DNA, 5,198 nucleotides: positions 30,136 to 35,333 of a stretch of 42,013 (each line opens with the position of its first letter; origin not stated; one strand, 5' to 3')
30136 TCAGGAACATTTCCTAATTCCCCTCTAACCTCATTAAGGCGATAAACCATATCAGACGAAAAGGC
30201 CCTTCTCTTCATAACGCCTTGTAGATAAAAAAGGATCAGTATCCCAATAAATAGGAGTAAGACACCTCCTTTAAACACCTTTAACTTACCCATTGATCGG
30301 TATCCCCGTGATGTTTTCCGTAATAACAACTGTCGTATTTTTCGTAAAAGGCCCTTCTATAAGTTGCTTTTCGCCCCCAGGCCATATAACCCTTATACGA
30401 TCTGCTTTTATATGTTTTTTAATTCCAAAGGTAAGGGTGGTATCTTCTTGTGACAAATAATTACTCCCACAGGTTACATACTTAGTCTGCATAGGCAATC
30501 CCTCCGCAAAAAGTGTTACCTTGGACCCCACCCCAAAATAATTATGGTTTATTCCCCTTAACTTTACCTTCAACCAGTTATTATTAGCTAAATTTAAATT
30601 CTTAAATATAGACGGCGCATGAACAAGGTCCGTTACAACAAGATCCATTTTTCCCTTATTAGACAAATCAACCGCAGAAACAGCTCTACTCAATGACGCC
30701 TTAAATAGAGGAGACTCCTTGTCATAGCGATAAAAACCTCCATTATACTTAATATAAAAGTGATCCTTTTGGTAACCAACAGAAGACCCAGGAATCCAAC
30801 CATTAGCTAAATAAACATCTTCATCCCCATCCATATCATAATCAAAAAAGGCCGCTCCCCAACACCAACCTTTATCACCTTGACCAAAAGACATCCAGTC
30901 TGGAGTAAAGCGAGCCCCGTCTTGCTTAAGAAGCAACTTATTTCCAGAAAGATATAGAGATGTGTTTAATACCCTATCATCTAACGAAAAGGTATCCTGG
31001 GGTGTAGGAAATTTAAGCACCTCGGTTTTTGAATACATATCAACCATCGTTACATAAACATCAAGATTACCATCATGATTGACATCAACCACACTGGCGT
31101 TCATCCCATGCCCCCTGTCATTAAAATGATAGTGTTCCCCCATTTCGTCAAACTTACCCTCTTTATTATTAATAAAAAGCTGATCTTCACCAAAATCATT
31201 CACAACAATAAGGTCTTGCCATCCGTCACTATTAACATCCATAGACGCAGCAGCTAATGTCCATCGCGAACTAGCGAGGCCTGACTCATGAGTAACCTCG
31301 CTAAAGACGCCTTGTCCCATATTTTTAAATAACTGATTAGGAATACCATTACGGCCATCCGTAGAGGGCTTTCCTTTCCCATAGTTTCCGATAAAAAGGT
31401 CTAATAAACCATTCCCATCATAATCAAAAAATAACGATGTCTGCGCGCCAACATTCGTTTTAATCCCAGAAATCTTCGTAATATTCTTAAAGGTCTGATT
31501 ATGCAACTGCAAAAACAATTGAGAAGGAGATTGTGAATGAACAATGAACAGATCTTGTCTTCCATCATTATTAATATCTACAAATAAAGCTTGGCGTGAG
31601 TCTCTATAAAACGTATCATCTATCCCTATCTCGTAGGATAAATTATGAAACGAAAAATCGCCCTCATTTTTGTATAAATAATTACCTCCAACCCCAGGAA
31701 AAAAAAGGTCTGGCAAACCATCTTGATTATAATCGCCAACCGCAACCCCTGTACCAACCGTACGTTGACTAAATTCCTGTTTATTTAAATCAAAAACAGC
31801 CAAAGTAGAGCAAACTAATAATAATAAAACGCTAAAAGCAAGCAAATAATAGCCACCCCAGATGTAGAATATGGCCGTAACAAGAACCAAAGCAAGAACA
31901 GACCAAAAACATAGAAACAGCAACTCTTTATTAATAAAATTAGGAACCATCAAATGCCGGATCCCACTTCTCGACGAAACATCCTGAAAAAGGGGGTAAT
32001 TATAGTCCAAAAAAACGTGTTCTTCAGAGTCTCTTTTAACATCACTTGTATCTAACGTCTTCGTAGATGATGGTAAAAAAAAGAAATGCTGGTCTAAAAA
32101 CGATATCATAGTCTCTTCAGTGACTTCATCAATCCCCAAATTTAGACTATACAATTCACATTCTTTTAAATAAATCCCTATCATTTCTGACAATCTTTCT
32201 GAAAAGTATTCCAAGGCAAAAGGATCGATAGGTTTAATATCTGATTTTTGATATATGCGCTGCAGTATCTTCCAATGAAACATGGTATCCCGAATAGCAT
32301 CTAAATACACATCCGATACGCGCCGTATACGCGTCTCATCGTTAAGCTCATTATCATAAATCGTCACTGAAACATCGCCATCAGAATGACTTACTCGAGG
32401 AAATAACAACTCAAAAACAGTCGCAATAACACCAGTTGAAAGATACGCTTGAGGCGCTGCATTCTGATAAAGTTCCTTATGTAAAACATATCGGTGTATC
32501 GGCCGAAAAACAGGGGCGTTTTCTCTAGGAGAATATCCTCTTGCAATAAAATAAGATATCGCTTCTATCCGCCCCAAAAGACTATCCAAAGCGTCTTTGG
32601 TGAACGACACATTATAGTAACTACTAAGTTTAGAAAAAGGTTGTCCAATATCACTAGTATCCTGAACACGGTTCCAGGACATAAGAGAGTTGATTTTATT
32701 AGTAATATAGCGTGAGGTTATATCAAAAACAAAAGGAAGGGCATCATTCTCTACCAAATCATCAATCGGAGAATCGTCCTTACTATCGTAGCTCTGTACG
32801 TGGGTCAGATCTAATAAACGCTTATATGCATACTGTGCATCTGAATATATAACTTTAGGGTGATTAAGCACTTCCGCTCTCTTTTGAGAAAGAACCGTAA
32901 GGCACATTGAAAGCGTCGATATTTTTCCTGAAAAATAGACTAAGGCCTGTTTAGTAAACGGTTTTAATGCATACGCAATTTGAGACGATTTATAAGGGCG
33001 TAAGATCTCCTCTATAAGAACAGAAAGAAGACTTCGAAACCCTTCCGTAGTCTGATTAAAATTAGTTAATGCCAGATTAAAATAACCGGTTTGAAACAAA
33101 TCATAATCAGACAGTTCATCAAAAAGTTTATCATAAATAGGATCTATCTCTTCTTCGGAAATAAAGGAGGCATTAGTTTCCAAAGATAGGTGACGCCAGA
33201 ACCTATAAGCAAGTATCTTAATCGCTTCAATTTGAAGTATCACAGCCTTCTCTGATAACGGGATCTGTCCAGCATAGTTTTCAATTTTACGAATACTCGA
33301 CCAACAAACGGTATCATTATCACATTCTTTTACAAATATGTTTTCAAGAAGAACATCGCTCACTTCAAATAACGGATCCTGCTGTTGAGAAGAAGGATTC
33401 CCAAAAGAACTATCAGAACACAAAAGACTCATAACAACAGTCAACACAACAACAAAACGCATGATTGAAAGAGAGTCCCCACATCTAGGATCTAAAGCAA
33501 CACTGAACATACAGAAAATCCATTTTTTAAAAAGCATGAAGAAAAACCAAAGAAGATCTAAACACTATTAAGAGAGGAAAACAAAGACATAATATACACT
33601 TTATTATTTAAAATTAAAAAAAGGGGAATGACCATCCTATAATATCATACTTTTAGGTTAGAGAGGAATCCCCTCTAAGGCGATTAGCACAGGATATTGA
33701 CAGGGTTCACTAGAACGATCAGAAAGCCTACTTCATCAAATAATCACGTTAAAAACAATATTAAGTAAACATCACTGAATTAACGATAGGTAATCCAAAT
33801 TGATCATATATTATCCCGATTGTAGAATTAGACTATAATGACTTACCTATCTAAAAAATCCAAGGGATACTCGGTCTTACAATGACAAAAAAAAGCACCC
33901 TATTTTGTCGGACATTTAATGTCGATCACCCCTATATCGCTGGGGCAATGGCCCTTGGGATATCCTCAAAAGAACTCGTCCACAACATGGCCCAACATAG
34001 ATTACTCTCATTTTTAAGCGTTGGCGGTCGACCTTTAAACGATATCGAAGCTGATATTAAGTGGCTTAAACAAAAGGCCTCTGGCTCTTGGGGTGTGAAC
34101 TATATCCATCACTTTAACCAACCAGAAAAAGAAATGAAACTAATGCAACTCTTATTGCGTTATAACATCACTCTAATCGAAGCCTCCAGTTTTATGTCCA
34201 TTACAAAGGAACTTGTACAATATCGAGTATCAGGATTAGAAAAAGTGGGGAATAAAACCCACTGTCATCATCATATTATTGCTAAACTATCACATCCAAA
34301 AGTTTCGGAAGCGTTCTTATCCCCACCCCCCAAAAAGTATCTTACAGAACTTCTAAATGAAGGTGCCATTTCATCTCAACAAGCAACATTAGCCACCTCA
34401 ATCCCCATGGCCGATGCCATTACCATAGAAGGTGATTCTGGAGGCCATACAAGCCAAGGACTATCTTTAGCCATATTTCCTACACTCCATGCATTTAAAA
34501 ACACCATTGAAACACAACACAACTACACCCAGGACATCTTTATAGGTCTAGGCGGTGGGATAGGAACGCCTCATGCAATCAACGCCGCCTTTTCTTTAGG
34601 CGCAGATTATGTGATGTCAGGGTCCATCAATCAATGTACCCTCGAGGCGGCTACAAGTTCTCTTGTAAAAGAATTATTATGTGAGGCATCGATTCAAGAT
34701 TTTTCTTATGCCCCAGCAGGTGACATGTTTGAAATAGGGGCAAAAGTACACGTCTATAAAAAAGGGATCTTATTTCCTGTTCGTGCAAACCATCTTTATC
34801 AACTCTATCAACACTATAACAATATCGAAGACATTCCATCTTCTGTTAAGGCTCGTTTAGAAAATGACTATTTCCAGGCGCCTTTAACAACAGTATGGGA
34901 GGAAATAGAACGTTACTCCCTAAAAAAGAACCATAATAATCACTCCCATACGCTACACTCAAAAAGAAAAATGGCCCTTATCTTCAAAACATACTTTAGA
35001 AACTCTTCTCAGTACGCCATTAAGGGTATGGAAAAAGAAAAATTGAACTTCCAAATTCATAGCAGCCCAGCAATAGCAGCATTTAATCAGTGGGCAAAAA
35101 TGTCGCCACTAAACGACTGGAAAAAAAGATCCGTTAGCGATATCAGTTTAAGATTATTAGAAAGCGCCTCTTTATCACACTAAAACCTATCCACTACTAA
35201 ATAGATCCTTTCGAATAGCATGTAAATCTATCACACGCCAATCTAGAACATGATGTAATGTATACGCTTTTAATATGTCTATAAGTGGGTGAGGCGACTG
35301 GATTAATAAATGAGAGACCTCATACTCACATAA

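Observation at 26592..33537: Operon of two membrane-anchored CRTAC1-like (FG-GAP/VCBS + UnbV/ASPIC) proteins and a B12-radical SAM enzyme embedded in the assembly line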

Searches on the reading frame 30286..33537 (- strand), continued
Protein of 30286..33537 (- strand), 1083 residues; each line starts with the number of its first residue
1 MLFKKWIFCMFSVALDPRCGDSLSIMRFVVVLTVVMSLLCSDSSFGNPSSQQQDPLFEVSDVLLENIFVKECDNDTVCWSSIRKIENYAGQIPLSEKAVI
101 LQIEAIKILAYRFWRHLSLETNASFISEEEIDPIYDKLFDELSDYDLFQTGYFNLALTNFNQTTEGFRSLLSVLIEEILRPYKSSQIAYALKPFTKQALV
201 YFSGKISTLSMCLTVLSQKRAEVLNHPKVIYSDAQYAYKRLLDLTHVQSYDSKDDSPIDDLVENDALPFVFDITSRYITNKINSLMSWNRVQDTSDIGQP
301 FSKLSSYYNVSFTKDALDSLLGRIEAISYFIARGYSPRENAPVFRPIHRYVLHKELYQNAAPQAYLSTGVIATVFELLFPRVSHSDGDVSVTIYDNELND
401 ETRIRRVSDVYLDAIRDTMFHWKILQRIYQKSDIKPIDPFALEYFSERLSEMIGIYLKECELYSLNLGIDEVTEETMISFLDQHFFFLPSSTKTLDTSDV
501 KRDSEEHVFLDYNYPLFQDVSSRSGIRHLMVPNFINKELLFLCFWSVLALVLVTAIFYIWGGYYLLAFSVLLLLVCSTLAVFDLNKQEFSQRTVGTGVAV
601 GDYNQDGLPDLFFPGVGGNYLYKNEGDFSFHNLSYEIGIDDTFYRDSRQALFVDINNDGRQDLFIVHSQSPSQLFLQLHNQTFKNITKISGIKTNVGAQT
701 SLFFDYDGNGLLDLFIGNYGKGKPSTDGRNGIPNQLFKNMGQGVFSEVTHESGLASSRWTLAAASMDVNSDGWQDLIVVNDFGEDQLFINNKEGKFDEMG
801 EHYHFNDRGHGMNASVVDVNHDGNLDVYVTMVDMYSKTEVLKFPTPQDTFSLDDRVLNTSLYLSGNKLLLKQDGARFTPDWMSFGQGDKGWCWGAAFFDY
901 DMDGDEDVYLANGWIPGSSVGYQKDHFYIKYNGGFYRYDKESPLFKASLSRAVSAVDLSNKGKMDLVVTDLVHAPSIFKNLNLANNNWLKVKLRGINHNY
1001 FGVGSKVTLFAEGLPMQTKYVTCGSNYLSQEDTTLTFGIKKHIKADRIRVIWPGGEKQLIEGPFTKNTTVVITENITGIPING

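Call 81: fold_search(model_id=the predicted structure, library=pdb)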
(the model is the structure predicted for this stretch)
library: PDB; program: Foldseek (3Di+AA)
matches with E <= 10: 815; with E <= 0.001: 108
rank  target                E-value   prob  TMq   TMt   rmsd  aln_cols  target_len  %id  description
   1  9etn_A                6.4e-27  1.00  0.37  0.71   4.2       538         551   18  Crystal structure of murine CRTAC1 (released 2024-07-31)
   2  8zdg_A                9.0e-08  1.00  0.23  0.27  18.8       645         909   11  Cryo-EM structure of the integrin avb3 with CWHM-12, conformation 1 (released 2025-10-22)
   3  8w30_A                1.4e-07  1.00  0.23  0.40  18.6       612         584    9  Crystal structure of alpha-V beta-1 integrin headpiece in complex with TR01225179 (released 2025-01-01)
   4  9oee_A                1.6e-07  1.00  0.17  0.25  10.1       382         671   16  S. griseus TUA bound UmbA4 complexes (released 2025-12-17)
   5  9cz7_A                2.3e-07  1.00  0.23  0.38  20.2       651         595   10  Crystal structure of integrin avb6 headpiece in complex with compound 12 (released 2024-11-13)
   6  7nxd_A                3.1e-07  1.00  0.24  0.28  18.0       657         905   10  Cryo-EM structure of human integrin alpha5beta1 in the half-bent conformation (released 2021-08-25)
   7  6om1_G                3.3e-07  1.00  0.22  0.37  19.6       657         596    9  Crystal structure of an atypical integrin (released 2019-12-11)
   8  9v80_B                3.6e-07  1.00  0.23  0.57   6.0       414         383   14  Cryo-EM structure of KICSTOR CCC complex (state 4) (released 2025-11-12)
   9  7y1t_A                4.2e-07  1.00  0.23  0.43  15.4       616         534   11  Complex of integrin alphaV/beta8 and L-TGF-beta1 at a ratio of 1:2 (released 2022-08-31)
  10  5nem_A                4.4e-07  1.00  0.23  0.39  19.6       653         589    9  Localised reconstruction of alpha v beta 6 bound to Foot and Mouth Disease Virus O PanAsia - Pose A. (released 2017-06-21)
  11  4g1e_A                5.9e-07  1.00  0.24  0.26  19.2       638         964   11  Crystal structure of integrin alpha V beta 3 with coil-coiled tag. (released 2012-12-12)
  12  4um9_A                5.9e-07  1.00  0.23  0.38  18.9       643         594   10  Crystal structure of alpha V beta 6 with peptide (released 2014-11-12)
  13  4mmz_A                6.1e-07  1.00  0.23  0.26  21.3       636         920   10  Integrin AlphaVBeta3 ectodomain bound to an antagonistic tenth domain of Fibronectin (released 2014-03-26)
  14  9van_B                7.1e-07  1.00  0.23  0.58   6.1       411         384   13  Cryo-EM structure of human full length KICSTOR complex (state 2) (released 2025-11-12)
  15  4um9_C                7.1e-07  1.00  0.22  0.38  19.7       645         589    9  Crystal structure of alpha V beta 6 with peptide (released 2014-11-12)
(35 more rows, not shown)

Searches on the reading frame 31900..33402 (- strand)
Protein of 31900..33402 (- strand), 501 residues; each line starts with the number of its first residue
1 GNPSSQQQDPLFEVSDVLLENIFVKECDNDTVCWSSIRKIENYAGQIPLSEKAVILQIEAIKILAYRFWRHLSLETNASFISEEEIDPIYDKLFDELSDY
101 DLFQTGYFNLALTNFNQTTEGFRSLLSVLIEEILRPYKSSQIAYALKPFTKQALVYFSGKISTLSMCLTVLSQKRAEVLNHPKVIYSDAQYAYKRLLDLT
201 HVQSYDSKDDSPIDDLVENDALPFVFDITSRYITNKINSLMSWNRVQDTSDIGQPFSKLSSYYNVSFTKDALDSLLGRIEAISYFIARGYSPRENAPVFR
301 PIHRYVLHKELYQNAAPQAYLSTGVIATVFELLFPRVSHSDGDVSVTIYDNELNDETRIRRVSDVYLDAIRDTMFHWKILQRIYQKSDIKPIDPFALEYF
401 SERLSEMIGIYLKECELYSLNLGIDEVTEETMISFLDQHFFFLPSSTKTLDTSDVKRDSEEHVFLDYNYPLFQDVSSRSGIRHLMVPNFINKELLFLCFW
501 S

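Call 61: search_protein_representatives(protein=window:31900-33402:-)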
Query: 501 residues. Proteins with E-value up to 0.001 (for the whole library): 71; up to 1e-10: 48; up to 1e-30: 7. The best 71 are listed.
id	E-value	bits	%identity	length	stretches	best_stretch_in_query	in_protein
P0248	1.3e-38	149.6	28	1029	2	17-484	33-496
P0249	4.9e-38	147.8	29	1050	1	13-482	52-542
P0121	1.9e-35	139.2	26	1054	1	10-487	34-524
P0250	4.8e-35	137.9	26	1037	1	13-482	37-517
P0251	2.0e-33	132.6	24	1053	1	15-487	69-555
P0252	1.7e-32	129.5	24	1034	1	8-481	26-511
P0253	7.6e-32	127.4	28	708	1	13-429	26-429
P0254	3.1e-30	122.1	28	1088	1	8-413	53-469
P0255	3.1e-29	118.7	27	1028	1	15-485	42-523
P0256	3.5e-29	118.6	26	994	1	9-492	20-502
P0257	2.6e-27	112.4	29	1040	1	18-483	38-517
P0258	1.4e-26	110.0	27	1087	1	18-482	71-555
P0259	2.2e-26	109.4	25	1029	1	18-482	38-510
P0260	6.2e-25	104.6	29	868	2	3-188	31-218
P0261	1.1e-24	103.8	25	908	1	24-488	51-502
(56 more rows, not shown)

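Call 94: predict_structure(alignment_id=A3)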
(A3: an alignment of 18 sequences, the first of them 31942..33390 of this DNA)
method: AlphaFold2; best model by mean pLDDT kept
length: 483 residues; sequences in the alignment: 18
mean_pLDDT: 80.6   pTM: 0.82
mean pLDDT of the five models: 80.6, 79.7, 79.4, 78.5, 77.2
residues with pLDDT >= 90: 195; 70-90: 174; 50-70: 78; < 50: 36
segments of 3 or more residues with pLDDT < 50: 137-139, 203-208, 291-295, 297-300, 302-306, 444-449, 481-483
pLDDT, mean of each block of 10 residues (from residue 1): 71 94 75 83 86 92 90 90 79 70 80 91 91 57 90 92 91 90 93 79 48 69 95 88 64 81 92 92 77 46 50 80 87 86 78 86 89 95 92 95 94 92 93 80 49 60 66 72 45
secondary structure, 60 per line:
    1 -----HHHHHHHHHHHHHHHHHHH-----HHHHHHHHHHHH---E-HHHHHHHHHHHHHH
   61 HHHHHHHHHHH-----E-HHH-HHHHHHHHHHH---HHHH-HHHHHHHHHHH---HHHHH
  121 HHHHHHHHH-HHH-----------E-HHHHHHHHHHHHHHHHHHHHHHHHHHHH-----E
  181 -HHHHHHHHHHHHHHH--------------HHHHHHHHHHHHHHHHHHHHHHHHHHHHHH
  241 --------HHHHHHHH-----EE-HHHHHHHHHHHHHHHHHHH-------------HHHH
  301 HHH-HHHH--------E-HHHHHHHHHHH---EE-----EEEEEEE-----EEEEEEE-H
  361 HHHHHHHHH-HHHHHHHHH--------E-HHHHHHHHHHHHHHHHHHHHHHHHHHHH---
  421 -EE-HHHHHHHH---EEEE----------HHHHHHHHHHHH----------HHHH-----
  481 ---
elements in order: H6-24 H30-41 H47-71 H83-93 H97-100 H102-112 H116-129 H147-174 H182-196 H211-240 H249-256 H265-283 H297-303 H305-308 H319-329 E340-346 E352-358 H360-369 H371-379 H390-417 H425-432 E436-439 H450-461 H472-475

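Call 96: fold_search(model_id=the predicted structure, library=pdb)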
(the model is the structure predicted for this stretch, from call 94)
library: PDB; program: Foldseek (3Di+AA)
matches with E <= 10: 241; with E <= 0.001: 0
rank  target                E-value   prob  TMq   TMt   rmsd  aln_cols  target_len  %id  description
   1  4nft_C                1.0e-02  1.00  0.21  0.46   8.0       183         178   16  Crystal structure of human lnkH2B-h2A.Z-Anp32e (released 2014-04-09)
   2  6k0c_D                1.4e-02  1.00  0.23  0.52   7.4       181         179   17  Crystal structure of ceNAP1-H2A.Z-H2B complex (released 2019-10-09)
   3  6a7u                  1.7e-02  1.00  0.22  0.52   7.3       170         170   17  Crystal structure of histone H2A.Bbd-H2B dimer (released 2019-02-27)
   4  9ln8_D                2.1e-02  1.00  0.21  0.45   7.7       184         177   17  Structure of NAP1 in complex with H2A.Z-H2B (released 2025-12-24)
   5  4nft_A                2.3e-02  1.00  0.22  0.46   7.8       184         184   16  Crystal structure of human lnkH2B-h2A.Z-Anp32e (released 2014-04-09)
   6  8zvy_B                2.7e-02  1.00  0.23  0.52   6.7       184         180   15  Alpha-Synuclein with H2a-H2b dimer complex structure. (released 2025-05-28)
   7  7ybf_B                2.8e-02  1.00  0.22  0.48   7.8       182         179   16  Crystal structure of inner membrane protein Sad1 in complex with histone H2A-H2B (released 2024-01-03)
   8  4m6b_D                2.9e-02  1.00  0.22  0.46   7.5       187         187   18  Crystal structure of yeast Swr1-Z domain in complex with H2A.Z-H2B dimer (released 2014-02-19)
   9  6k09_D                2.9e-02  1.00  0.20  0.46   7.9       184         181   15  Crystal structure B of ceNAP1-H2A-H2B complex (released 2019-10-09)
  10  6k00_D                3.0e-02  1.00  0.21  0.46   7.9       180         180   17  Crystal structure A of ceNAP1-H2A-H2B complex (released 2019-10-09)
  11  6ae8_B                3.8e-02  1.00  0.21  0.47   8.6       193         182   14  Structure insight into histone chaperone Chz1-mediated H2A.Z recognition and replacement (released 2019-04-17)
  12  7dlx_F                4.2e-02  1.00  0.23  0.56   7.7       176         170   15  crystal structure of H2AM4>Z-H2B (released 2021-06-16)
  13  7dlx_D                4.3e-02  1.00  0.21  0.49   8.0       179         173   17  crystal structure of H2AM4>Z-H2B (released 2021-06-16)
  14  7wlp_A                4.3e-02  1.00  0.21  0.46   7.8       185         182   16  Epstein-Barr virus protein BKRF4 restricts nucleosome assembly to suppress host antiviral responses (released 2022-11-16)
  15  8uqd                  4.5e-02  1.00  0.23  0.31   6.3       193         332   16  Crystal structure of RNF168 (RING)-UbcH5c fused to H2A-H2B via a 20-residue linker (condition 2. RING not modeled in den (released 2024-01-17)
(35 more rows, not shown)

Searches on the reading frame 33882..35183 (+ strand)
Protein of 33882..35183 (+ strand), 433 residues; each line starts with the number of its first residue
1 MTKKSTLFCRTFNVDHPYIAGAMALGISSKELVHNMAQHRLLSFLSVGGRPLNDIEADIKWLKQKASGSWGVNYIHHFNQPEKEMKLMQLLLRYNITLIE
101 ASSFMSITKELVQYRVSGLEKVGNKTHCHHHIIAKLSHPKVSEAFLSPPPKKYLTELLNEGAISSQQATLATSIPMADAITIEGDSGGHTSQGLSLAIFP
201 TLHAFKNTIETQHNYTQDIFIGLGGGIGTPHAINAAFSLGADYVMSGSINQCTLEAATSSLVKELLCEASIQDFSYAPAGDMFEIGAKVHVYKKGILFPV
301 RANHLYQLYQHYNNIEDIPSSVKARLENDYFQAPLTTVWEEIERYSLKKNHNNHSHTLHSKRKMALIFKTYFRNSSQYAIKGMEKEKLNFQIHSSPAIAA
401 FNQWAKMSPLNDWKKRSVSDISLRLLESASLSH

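Call 4: search_protein_families(library=pfam, proteins=[window:33882-35183:+], max_evalue=0.01)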
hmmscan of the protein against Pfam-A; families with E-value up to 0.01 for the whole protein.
window:33882-35183:+ (433 aa): 3 families
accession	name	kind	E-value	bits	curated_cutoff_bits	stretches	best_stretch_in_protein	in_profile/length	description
PF21607.2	FabD_helical_ins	-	3.3e-20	72.5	27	1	312-390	1-80/80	[Acyl-carrier-protein] S-malonyltransferase, inserted helical domain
PF03060.21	NMO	-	1.9e-07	31.3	28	1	12-273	8-248/331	Nitronate monooxygenase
PF01645.23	Glu_synthase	-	0.00044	20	20.4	0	175-249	227-306/369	Conserved region in glutamate synthase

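Call 7: search_protein_families(library=ncbifam, proteins=[window:33882-35183:+], max_evalue=0.01)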
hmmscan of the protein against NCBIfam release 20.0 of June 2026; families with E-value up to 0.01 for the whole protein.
window:33882-35183:+ (433 aa): 2 families
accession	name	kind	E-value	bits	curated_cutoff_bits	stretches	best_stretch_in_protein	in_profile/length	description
TIGR02814.1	pfaD_fam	subfamily_domain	6.9e-147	489.8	449.25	1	5-430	8-438/444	PfaD family polyunsaturated fatty acid/polyketide biosynthesis protein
TIGR03151.1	enACPred_II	equivalog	4.1e-08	32.9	453.1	1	7-79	3-74/307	enoyl-[acyl-carrier-protein] reductase FabK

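Call 54: find_homologous_proteins(query=window:33882-35183:+, max_evalue=1e-80)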
Query window:33882-35183:+ (433 aa): 3101 proteins with E <= 1e-80 among 7971 candidates; the best 120 are listed.
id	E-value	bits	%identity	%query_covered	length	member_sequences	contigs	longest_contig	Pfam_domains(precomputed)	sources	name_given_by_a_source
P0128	2.0e-265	898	100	92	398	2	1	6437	PF21607.3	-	-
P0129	3.0e-125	437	47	97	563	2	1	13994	PF21607.3,PF03060.22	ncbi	-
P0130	7.2e-125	435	47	98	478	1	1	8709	PF21607.3,PF03060.22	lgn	-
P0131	2.4e-124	434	47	98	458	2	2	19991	PF21607.3,PF03060.22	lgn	-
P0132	3.6e-124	433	46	98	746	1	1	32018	PF21607.3,PF03060.22,PF00698.27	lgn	-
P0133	4.2e-124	433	46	98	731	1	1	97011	PF21607.3,PF01070.25,PF03060.22,PF00698.27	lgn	-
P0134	2.9e-123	430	46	98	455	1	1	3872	PF21607.3,PF03060.22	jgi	jgi:trans-AT polyketide synthase/acyltransferase/oxidoreductase domain-containing protein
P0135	3.4e-123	430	46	98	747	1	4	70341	PF21607.3,PF00698.27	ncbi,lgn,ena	-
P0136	1.4e-122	428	46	98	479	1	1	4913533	PF21607.3,PF03060.22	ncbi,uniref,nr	ncbi:PfaD family polyunsaturated fatty acid/polyketide biosynthesis protein [Paraneptunicella aestua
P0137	1.9e-122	427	46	98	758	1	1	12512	PF21607.3,PF03060.22,PF00698.27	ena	-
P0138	2.4e-122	427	46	98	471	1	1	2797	PF21607.3,PF03060.22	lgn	-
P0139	3.1e-122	427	45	98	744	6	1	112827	PF21607.3,PF03060.22,PF00698.27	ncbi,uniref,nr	ncbi:[acyl-carrier-protein] S-malonyltransferase [Chryseobacterium pennae]|uniref:[acyl-carrier-prot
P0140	5.1e-122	426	45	98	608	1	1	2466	PF21607.3,PF03060.22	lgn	-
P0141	5.6e-122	426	46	98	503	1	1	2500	PF21607.3,PF03060.22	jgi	jgi:trans-AT polyketide synthase/acyltransferase/oxidoreductase domain-containing protein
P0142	7.9e-122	425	46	98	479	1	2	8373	PF21607.3,PF03060.22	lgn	-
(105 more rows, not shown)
